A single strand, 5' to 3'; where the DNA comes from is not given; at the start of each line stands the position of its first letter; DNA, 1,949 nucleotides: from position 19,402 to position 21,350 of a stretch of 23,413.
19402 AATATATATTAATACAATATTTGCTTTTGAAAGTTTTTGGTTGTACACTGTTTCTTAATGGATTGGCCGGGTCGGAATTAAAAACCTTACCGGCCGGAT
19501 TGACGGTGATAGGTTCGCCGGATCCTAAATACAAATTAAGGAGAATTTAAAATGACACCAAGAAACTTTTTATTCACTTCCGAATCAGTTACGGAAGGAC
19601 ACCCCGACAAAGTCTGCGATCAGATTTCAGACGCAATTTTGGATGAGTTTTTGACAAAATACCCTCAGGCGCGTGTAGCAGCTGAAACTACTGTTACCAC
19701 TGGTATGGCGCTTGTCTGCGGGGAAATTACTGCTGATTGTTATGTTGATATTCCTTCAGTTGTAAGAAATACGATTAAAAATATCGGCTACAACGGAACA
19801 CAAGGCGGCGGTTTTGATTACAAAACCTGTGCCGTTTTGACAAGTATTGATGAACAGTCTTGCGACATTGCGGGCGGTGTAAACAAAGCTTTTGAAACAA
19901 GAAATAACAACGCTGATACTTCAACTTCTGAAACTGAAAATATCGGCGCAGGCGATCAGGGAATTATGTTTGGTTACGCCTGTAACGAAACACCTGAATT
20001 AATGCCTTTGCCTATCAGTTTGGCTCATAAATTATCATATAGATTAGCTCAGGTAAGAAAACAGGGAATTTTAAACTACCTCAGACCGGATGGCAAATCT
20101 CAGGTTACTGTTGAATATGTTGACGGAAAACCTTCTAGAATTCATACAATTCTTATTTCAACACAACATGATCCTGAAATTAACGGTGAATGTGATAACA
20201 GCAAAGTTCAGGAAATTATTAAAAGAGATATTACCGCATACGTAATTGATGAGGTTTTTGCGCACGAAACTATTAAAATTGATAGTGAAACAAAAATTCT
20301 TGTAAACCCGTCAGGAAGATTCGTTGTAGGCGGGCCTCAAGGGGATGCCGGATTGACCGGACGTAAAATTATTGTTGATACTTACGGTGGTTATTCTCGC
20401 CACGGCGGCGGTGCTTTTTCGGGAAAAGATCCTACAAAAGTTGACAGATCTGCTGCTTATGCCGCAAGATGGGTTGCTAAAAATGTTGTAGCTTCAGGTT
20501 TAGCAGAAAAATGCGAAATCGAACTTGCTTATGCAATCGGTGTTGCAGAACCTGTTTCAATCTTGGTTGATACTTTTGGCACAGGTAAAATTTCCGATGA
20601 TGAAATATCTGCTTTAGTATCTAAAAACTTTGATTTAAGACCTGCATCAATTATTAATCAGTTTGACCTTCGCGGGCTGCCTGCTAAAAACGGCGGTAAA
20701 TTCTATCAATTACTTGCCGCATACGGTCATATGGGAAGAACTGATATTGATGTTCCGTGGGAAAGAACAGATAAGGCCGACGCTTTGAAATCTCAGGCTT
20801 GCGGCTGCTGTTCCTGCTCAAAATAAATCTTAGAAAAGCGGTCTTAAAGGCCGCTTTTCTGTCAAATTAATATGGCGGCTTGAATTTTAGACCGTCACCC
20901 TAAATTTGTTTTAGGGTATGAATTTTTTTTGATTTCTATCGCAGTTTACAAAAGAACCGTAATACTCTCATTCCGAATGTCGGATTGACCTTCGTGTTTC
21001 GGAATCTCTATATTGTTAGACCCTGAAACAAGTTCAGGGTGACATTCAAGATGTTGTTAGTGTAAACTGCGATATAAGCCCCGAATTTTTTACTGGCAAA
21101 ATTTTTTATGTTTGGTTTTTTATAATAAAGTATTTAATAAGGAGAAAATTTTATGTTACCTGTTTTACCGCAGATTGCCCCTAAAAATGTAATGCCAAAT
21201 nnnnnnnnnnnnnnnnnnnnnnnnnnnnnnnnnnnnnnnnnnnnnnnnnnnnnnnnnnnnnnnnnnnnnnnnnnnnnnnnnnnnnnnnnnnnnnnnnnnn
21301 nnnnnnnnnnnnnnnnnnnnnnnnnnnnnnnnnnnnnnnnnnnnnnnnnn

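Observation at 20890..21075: Highly structured ~190-bp element between metK and the gamma-CA gene, related to the element next to the third pilin cassette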

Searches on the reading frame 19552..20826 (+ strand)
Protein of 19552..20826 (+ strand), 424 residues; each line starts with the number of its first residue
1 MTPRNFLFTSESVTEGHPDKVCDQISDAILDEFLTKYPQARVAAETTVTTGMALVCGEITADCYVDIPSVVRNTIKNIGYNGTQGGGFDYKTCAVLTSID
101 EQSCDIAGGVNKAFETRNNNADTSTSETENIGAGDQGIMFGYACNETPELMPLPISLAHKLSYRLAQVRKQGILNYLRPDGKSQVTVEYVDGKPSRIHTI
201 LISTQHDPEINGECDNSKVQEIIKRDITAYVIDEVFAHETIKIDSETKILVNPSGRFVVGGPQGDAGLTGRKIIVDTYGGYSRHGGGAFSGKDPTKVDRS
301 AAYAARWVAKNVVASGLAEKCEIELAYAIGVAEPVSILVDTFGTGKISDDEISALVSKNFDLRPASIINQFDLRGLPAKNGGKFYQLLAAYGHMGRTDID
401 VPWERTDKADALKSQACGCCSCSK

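Call 8: search_protein_families(library=pfam, proteins=[window:19552-20826:+])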
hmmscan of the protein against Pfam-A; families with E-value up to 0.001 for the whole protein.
window:19552-20826:+ (424 aa): 3 families
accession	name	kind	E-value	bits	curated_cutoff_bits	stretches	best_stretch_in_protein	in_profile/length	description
PF02773.21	S-AdoMet_synt_C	-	6.3e-66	221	25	1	259-405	1-138/138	S-adenosylmethionine synthetase, C-terminal domain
PF02772.21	S-AdoMet_synt_M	-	6.1e-48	162.4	29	1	131-257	2-120/120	S-adenosylmethionine synthetase, central domain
PF00438.25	S-AdoMet_synt_N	-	7.1e-42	142.4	33.1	1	5-103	1-98/99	S-adenosylmethionine synthetase, N-terminal domain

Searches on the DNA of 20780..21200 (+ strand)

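Call 18: search_rna_families(source=window, start=20780, end=21200, threshold=evalue, max_evalue=10)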
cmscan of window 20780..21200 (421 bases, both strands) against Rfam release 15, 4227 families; matches with E-value up to 10: 18.
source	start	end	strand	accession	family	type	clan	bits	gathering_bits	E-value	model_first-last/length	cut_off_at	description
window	20832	20860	+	RF04197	mir-9457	Gene; miRNA;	-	26.1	90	0.0053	21-49/68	no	mir-9457 microRNA precursor family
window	20846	20988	-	RF02390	sau-41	Gene; sRNA;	-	26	80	0.057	1-156/156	no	Staphylococcus sRNA sau-41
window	20825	20929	-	RF02053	STnc430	Gene; sRNA;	-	25.5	47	0.058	1-162/162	no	Enterobacterial sRNA STnc430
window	20832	20860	-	RF04197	mir-9457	Gene; miRNA;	-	23.8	90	0.022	21-49/68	no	mir-9457 microRNA precursor family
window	21060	21185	-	RF02105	DLEU2_1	Gene; lncRNA;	-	22.3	52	7.7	1-121/121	no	Deleted in lymphocytic leukemia 2 conserved region 1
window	20824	20868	-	RF03790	MIR8008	Gene; miRNA;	-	21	66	0.084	1-55/55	no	MIR8008 microRNA precursor family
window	20877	21053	+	RF04150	MIR2655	Gene; miRNA;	-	18.3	122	1.4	1-267/267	no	MIR2655 microRNA precursor family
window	20826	20870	+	RF03790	MIR8008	Gene; miRNA;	-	16.9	66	1.1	1-55/55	no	MIR8008 microRNA precursor family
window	20863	20969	+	RF02887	mgtC_leader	Cis-reg; leader;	-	15.9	48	1.1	1-114/114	no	Salmonella mgtC leader RNA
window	20832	20860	+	RF03310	mir-1544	Gene; miRNA;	-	15.6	46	1.8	13-45/59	no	mir-1544 microRNA precursor family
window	21136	21157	+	RF04357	Plastid-ndhA-ndhB-2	Intron;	CL00155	15.2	53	1.4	10-31/41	no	Plastid-ndhA-ndhB-2 group II-D5 intron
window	20833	20915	-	RF00082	SraG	Gene; sRNA;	-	14.8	50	4.6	1-177/177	no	SraG RNA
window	20830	20862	+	RF03379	mir-4667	Gene; miRNA;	-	14.7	68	9.3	1-93/93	no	mir-4667 microRNA precursor family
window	20832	20860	-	RF03310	mir-1544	Gene; miRNA;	-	14.5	46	3.6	13-45/59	no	mir-1544 microRNA precursor family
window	20816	20956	-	RF03532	SQ2397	Cis-reg;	-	14.2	100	4.8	1-243/243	no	Cis-regulator of HTH transcription factor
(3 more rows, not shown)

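Call 31: build_rna_model(alignment_id=A5, structure=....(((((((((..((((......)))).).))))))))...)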
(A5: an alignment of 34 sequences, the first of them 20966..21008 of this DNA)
Model R1 built from alignment A5 (34 sequences, 43 columns); structure: as given.
model positions 43; base pairs 13; branch points 0; effective number of sequences 7.04; information 1.276 bits per position. Calibrated on 0.2 Mb of random sequence (short: E-values are rough).
structure used (alignment columns):
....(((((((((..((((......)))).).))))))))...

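Call 32: search_with_rna_model(model_id=R1, sources=[window, L001, L004, L005, L006, L008, L009, L010, L011, L012, L014, L015, L016, L017, L018, L019, L021, L022, L024, L025, L026, L027, L028, L029, L030, L031, L032, L033, L034, L035, L036, L037, L038], max_evalue=1, make_alignment=true)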
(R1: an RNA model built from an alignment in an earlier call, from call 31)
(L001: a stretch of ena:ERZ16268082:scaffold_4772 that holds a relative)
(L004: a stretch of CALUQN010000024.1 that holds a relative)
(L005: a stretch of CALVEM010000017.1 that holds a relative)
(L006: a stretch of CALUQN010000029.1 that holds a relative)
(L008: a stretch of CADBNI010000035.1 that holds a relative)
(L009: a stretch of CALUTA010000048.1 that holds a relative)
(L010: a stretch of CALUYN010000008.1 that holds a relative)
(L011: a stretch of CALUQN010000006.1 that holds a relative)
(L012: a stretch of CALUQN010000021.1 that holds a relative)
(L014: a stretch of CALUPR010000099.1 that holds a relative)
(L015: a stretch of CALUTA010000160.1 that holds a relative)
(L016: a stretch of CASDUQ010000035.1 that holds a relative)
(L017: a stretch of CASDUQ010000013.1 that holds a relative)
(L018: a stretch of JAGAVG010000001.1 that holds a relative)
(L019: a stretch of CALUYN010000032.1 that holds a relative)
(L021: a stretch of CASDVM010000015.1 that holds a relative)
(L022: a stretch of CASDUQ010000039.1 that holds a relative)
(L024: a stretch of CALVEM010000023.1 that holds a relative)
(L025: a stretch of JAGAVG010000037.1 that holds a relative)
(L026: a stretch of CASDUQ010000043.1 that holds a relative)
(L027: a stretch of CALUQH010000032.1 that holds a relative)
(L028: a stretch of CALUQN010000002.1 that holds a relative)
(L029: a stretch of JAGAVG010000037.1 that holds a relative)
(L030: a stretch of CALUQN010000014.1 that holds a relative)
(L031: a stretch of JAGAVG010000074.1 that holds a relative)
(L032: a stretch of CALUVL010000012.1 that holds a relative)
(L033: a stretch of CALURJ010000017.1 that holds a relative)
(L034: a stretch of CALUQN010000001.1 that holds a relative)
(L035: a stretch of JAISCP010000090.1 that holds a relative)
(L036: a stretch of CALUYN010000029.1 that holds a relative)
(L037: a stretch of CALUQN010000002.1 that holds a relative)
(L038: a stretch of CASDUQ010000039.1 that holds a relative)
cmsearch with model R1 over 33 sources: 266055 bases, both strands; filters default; matches with E-value up to 1: 72.
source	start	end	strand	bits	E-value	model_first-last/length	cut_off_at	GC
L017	1992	2034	+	73.9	9.1e-19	1-43/43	no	0.51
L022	3217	3259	+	73.9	9.1e-19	1-43/43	no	0.51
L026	2109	2151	+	73.9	9.1e-19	1-43/43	no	0.51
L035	6800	6842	+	73.5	1.2e-18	1-43/43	no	0.44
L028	5946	5988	-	73.4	1.3e-18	1-43/43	no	0.49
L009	4174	4216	+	72.5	2.3e-18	1-43/43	no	0.42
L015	2852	2894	-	72.5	2.3e-18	1-43/43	no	0.42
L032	2991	3033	+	72.5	2.3e-18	1-43/43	no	0.42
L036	5324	5366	-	72.3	2.7e-18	1-43/43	no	0.49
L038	7521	7563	-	71.9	3.6e-18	1-43/43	no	0.49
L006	4606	4648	-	71.3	5.4e-18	1-43/43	no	0.47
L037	4763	4805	+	71.1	6.3e-18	1-43/43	no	0.47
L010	7016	7058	+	70.9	7.1e-18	1-43/43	no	0.49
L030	272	314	-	70.8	7.8e-18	1-43/43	no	0.47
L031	1886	1928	+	70.7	8.1e-18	1-43/43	no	0.49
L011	5762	5804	+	69.8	1.5e-17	1-43/43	no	0.51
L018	879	921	+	69.6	1.7e-17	1-43/43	no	0.51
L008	7341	7383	+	69.3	2.1e-17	1-43/43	no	0.47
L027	5730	5772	-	69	2.7e-17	1-43/43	no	0.44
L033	6563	6605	-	69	2.7e-17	1-43/43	no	0.44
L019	2547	2589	+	68.6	3.5e-17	1-43/43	no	0.49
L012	655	697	-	68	5.4e-17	1-43/43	no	0.49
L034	5819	5861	-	67.4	7.7e-17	1-43/43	no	0.44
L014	3733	3775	-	65.8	2.5e-16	1-43/43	no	0.49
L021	5334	5376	+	65.7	2.6e-16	1-43/43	no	0.44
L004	463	505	+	65.3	3.3e-16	1-43/43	no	0.47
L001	1193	1235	+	64.6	5.5e-16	1-43/43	no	0.47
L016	3823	3865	+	63.6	1.1e-15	1-43/43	no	0.51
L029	5251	5293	-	63.1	1.6e-15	1-43/43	no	0.42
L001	3239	3281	+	61.1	6.3e-15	1-43/43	no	0.42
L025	1337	1379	-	54.7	4.9e-13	1-43/43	no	0.42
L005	2088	2117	-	42.4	2.3e-09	8-37/43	no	0.5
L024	3026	3055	+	40.8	6.8e-09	8-37/43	no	0.43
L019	5260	5287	+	34.4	5.6e-07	1-43/43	no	0.46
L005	2118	2145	-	32.3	2.4e-06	1-43/43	no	0.46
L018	930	957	-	31.3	4.7e-06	1-43/43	no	0.43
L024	2998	3025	+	31.3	4.8e-06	1-43/43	no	0.46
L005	1748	1775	+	29.9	1.2e-05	1-43/43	no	0.36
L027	5699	5726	+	29.9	1.2e-05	1-43/43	no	0.36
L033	6532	6559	+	29.9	1.2e-05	1-43/43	no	0.36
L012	162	189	-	29.1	2.1e-05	1-43/43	no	0.39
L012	316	343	-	29.1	2.1e-05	1-43/43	no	0.39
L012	431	458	-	29.1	2.1e-05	1-43/43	no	0.39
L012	578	605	-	29.1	2.1e-05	1-43/43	no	0.39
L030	155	182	-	29.1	2.1e-05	1-43/43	no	0.39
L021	7895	7922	-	28.5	3.1e-05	1-43/43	no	0.32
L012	8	35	-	28.5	3.1e-05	1-43/43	no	0.39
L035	288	315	-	28.3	3.6e-05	1-43/43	no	0.46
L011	5841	5868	-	28.1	4.1e-05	1-43/43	no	0.46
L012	354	381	+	28.1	4.1e-05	1-43/43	no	0.46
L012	618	645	+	28.1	4.1e-05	1-43/43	no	0.46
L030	194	221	+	28.1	4.1e-05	1-43/43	no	0.46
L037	4845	4872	-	28.1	4.1e-05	1-43/43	no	0.46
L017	2044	2071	-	27.9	4.9e-05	1-43/43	no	0.36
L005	2052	2079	+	27.5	6.6e-05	1-43/43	no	0.54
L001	1244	1271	-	26.4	0.00014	1-43/43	no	0.43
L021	6957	6984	-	23.6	0.00095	1-43/43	no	0.43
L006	4542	4569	+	22.7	0.0017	1-43/43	no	0.5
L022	3268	3295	-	22.6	0.0018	1-43/43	no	0.5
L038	7485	7512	+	22.6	0.0018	1-43/43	no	0.5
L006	4447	4512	-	22.4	0.0021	1-43/43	no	0.36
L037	4891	4956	+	22.4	0.0021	1-43/43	no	0.36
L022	3691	3718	-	21.9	0.0031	1-43/43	no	0.43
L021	5379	5406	-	21.7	0.0034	1-43/43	no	0.5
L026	2160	2187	-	21.6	0.0038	1-43/43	no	0.46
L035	3447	3474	+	16.5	0.12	1-43/43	no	0.43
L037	1249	1303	-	13.8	0.76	1-43/43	no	0.29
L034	585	626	+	13.8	0.8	1-43/43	no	0.43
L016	817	868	-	13.5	0.95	1-43/43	no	0.38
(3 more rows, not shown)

Alignment A6: 72 matches aligned to the model, 86 columns, each read 5' to 3' on its own strand. Consensus structure (alignment columns), stored with it:
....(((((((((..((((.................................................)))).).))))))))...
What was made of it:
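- On REP / REPIN (RAYT-mobilised): There are 72 hits in 266 kb (call 32).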

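Call 52: search_with_rna_model(model_id=R1, sources=[L039, L042, L045, L047, L048, L050, L054, L055, L056, L057, L059, L063, L067], max_evalue=0.1)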
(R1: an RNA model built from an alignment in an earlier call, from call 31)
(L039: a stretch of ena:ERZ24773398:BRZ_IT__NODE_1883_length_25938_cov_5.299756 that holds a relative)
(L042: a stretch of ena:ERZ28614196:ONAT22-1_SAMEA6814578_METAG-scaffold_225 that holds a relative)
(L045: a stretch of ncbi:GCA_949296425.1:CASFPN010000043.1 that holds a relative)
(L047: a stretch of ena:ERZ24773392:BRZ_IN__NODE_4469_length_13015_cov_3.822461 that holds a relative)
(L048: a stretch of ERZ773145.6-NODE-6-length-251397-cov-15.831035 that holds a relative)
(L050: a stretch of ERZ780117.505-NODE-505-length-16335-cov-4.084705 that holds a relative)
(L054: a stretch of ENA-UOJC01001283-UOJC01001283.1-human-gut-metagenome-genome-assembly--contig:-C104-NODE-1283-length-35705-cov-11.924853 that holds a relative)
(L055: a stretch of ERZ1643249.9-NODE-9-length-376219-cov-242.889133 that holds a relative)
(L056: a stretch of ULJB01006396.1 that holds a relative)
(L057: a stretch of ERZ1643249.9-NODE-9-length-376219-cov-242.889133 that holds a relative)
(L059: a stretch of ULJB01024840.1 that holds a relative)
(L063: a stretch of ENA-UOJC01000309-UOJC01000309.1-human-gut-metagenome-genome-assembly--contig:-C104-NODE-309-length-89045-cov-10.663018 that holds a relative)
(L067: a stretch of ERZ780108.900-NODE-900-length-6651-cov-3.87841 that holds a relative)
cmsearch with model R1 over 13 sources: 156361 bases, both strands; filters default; matches with E-value up to 0.1: 17.
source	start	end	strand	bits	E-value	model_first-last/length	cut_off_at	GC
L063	4417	4444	+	35.2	1.9e-07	1-43/43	no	0.43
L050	3796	3823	-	33.7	5.2e-07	1-43/43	no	0.43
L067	5572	5599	+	33.7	5.2e-07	1-43/43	no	0.43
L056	11481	11508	-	32.9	9.3e-07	1-43/43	no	0.5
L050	1581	1608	-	29.5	9.5e-06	1-43/43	no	0.46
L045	12383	12464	-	29.1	1.2e-05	1-43/43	no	0.51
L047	2749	2830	-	29.1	1.2e-05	1-43/43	no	0.51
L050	1545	1572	+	24.2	0.00036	1-43/43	no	0.5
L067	3266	3293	+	23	0.00083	1-43/43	no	0.39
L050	3760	3787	+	22.6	0.0011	1-43/43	no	0.5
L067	5608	5635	-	22.6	0.0011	1-43/43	no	0.5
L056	11519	11546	+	21.4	0.0025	1-43/43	no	0.39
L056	2335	2362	+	20.9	0.0035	1-43/43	no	0.39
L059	4456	4483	-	19.5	0.0093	1-43/43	no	0.32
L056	8291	8318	+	18.8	0.014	1-43/43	no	0.46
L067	3296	3323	-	17.9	0.027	1-43/43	no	0.43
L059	4420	4447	+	16.6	0.067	1-43/43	no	0.5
